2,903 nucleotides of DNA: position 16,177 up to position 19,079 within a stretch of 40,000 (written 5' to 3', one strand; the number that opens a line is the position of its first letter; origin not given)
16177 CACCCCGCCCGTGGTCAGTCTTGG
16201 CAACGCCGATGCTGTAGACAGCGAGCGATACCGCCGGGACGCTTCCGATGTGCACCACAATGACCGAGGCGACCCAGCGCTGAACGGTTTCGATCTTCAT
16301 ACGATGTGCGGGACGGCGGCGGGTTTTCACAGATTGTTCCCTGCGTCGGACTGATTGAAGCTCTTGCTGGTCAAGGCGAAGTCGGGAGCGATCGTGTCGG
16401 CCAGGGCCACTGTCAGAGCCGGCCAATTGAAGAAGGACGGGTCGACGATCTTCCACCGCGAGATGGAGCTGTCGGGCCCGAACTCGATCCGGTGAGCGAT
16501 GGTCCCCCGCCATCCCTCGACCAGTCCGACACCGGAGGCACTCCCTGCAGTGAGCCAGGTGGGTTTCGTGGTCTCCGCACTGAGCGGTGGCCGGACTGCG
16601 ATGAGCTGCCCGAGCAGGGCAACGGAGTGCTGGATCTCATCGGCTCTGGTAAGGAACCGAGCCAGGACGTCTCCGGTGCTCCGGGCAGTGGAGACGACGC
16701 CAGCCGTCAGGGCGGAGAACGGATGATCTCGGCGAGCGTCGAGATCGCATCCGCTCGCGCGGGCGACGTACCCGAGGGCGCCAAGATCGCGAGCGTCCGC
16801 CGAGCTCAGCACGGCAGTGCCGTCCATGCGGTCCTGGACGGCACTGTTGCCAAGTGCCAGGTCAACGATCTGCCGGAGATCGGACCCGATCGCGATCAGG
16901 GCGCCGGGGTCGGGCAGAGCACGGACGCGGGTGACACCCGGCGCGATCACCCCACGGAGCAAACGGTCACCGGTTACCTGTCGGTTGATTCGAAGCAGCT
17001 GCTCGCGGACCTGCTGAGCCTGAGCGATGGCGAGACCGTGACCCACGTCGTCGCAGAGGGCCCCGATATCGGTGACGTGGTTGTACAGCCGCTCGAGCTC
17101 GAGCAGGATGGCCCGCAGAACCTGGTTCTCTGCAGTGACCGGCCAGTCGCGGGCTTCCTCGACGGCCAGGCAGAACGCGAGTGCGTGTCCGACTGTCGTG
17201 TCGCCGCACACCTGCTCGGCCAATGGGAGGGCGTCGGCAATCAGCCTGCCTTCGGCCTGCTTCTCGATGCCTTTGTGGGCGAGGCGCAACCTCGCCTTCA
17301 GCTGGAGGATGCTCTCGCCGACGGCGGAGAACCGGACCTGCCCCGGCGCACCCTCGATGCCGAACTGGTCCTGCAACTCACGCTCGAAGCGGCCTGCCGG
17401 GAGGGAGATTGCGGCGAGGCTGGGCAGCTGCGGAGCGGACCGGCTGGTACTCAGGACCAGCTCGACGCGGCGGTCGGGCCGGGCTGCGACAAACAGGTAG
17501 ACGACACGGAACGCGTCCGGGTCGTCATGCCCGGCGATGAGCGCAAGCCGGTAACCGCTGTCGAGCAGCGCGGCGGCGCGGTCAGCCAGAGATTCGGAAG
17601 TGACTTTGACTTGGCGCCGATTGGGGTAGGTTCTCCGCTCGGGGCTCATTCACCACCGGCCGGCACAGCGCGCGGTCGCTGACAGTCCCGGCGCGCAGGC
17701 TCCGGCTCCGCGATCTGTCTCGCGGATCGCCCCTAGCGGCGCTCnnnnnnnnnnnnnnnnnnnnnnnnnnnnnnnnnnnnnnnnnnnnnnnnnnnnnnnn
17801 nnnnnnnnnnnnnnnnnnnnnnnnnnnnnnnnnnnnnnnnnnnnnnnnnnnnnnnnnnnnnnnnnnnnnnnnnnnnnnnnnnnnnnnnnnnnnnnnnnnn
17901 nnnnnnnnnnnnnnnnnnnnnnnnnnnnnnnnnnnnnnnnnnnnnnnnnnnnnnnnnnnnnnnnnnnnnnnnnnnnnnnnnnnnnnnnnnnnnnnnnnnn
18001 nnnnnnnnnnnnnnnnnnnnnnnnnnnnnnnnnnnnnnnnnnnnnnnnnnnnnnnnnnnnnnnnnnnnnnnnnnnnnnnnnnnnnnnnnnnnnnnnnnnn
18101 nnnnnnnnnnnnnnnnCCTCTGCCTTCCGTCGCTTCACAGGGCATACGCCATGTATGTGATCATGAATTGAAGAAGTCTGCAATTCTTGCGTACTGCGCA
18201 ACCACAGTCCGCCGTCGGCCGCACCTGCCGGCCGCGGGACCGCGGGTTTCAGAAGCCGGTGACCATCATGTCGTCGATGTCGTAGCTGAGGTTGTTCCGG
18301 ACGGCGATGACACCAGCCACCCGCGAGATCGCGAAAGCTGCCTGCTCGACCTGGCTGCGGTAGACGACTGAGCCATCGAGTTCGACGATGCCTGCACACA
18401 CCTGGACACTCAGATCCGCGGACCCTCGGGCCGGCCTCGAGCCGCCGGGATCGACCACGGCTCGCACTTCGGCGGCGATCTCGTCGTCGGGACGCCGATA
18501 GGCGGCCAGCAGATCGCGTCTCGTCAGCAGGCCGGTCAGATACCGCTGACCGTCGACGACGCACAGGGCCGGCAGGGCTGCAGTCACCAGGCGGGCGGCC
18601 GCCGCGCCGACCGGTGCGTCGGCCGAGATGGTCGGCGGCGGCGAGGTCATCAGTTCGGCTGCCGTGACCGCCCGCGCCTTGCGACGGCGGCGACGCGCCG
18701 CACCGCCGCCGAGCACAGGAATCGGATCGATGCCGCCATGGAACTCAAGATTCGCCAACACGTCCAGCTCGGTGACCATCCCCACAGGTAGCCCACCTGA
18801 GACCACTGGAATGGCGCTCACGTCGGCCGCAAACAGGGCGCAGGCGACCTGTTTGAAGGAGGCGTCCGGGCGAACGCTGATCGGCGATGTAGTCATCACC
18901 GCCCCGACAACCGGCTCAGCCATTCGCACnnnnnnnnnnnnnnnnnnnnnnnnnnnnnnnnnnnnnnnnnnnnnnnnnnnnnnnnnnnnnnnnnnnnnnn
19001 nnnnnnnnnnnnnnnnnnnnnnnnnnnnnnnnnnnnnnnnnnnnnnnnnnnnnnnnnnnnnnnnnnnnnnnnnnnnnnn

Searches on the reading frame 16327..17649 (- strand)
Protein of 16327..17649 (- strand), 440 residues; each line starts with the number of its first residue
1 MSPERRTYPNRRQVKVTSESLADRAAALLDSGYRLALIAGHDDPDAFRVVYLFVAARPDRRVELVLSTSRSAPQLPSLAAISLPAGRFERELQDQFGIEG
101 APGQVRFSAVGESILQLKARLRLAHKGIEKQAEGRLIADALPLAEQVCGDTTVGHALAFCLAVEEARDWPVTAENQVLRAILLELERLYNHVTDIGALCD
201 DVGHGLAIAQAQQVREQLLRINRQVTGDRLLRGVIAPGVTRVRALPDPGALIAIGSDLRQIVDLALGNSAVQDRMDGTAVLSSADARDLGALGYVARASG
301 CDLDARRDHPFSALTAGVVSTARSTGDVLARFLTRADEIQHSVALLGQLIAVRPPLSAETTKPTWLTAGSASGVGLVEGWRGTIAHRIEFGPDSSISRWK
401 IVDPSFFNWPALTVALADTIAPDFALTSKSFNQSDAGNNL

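Call 11: search_protein_families(library=pfam, proteins=[window:16327-17649:-], max_evalue=0.01)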
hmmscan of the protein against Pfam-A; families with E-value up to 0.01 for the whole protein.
window:16327-17649:- (440 aa): 3 families
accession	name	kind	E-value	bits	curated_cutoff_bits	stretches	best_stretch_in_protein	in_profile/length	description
PF00346.24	Complex1_49kDa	-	1.6e-21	77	24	1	201-354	1-160/271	Respiratory-chain NADH dehydrogenase, 49 Kd subunit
PF00374.24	NiFeSe_Hases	-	9.5e-10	38.4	25.8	1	126-193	1-68/508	Nickel-dependent hydrogenase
PF00329.25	Complex1_30kDa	-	1.9e-08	35.3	22.5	1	14-99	1-93/124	Respiratory-chain NADH dehydrogenase, 30 Kd subunit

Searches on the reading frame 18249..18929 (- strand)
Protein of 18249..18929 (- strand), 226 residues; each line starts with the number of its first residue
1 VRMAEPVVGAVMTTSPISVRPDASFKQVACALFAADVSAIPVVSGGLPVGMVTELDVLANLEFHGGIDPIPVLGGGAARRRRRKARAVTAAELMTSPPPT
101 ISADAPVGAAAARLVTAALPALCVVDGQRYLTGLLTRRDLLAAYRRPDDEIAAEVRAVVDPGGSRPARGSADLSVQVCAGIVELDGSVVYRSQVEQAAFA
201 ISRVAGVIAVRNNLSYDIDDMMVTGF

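Call 11: search_protein_families(library=pfam, proteins=[window:18249-18929:-], max_evalue=0.01)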
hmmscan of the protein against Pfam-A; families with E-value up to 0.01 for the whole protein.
window:18249-18929:- (226 aa): 2 families
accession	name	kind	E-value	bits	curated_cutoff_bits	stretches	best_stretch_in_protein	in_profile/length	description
PF00571.33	CBS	-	1.6e-22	80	24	2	91-144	2-55/57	CBS domain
PF04972.22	BON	-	7.4e-08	33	27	1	148-216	2-67/69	BON domain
